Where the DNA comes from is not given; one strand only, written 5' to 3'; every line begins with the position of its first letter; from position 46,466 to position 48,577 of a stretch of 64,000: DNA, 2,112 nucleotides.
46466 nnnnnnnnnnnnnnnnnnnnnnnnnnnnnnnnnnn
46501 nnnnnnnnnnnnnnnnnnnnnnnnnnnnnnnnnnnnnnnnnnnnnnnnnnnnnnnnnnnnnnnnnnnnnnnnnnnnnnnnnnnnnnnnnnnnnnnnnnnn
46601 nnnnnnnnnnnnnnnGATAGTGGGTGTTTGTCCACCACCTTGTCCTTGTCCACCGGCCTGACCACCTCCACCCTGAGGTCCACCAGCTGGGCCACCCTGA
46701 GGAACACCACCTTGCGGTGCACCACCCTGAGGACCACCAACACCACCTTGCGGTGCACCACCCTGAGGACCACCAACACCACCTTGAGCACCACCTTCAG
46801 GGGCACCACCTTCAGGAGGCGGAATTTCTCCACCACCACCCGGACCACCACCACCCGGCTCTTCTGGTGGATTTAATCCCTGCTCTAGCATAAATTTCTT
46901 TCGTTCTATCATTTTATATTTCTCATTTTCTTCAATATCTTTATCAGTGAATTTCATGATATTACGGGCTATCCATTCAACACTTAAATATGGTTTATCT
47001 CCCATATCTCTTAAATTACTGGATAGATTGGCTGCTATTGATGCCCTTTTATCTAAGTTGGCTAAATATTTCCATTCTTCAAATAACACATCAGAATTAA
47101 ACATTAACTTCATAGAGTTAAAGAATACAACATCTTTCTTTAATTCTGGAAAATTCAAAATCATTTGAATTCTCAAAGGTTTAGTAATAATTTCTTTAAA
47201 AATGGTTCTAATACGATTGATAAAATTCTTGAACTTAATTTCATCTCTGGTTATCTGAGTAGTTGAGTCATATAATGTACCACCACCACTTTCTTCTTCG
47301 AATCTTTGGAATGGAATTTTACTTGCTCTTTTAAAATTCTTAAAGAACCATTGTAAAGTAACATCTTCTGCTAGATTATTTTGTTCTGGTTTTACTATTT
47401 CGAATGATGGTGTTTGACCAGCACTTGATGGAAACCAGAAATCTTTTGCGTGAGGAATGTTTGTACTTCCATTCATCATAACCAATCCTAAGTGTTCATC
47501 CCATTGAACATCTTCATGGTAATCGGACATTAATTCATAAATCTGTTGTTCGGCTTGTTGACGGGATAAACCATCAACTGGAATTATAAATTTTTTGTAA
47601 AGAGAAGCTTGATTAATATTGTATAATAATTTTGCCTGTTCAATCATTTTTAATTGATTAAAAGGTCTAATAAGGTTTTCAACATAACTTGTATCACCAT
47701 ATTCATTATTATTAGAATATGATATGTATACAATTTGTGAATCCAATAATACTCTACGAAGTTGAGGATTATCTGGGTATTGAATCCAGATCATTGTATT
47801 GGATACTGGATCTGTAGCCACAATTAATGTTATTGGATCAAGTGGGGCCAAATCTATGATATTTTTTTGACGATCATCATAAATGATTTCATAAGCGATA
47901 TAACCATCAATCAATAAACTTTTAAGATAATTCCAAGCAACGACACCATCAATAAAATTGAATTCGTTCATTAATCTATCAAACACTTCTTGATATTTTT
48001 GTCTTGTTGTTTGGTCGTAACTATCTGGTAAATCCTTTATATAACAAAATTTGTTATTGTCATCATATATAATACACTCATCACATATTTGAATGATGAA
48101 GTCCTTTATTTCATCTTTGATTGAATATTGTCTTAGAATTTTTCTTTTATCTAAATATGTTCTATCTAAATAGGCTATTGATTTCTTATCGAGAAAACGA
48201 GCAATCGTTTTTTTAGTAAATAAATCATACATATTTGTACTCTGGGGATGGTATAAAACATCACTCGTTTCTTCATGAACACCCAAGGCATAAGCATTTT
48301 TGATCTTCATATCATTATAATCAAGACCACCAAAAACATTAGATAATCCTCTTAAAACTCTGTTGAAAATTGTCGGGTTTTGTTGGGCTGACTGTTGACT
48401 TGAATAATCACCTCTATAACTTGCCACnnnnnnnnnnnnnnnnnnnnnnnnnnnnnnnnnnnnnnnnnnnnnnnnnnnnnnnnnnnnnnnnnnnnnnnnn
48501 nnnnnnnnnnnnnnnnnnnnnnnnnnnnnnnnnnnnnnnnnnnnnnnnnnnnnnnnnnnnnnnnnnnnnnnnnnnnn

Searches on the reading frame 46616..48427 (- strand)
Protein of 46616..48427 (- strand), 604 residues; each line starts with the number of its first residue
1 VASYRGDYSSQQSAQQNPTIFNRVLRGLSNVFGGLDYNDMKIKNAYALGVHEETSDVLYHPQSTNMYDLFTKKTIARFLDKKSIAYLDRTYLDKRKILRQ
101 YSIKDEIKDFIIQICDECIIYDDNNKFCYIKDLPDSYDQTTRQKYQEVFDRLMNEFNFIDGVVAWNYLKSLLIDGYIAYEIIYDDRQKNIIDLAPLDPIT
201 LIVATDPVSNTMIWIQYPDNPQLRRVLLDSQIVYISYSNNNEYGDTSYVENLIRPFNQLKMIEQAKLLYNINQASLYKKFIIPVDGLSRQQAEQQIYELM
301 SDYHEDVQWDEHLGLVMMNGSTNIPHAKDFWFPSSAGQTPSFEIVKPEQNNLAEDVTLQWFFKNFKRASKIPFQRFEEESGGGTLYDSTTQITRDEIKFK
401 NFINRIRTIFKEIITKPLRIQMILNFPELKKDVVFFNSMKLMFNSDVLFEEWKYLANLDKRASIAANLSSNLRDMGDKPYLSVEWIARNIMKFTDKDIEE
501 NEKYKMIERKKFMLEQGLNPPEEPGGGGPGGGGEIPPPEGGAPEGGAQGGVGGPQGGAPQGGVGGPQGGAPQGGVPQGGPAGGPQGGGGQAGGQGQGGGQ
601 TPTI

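Call 12: search_protein_families(library=pfam, proteins=[window:46616-48427:-], max_evalue=0.001)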
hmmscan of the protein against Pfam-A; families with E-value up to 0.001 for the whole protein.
window:46616-48427:- (604 aa): 1 family
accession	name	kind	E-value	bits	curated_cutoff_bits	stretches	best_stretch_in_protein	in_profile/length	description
PF07230.16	Portal_T4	-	1.5e-64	218.8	22.9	1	98-503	8-428/433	Bacteriophage T4-like portal protein (Gp20)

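Call 13: search_protein_families(library=phrogs, proteins=[window:46616-48427:-], max_evalue=0.00001)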
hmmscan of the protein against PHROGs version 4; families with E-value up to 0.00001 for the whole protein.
window:46616-48427:- (604 aa): 1 family
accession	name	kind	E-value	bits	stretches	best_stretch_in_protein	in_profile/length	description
phrog_213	-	head and packaging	9.8e-61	206.9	1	96-516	65-505/528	portal protein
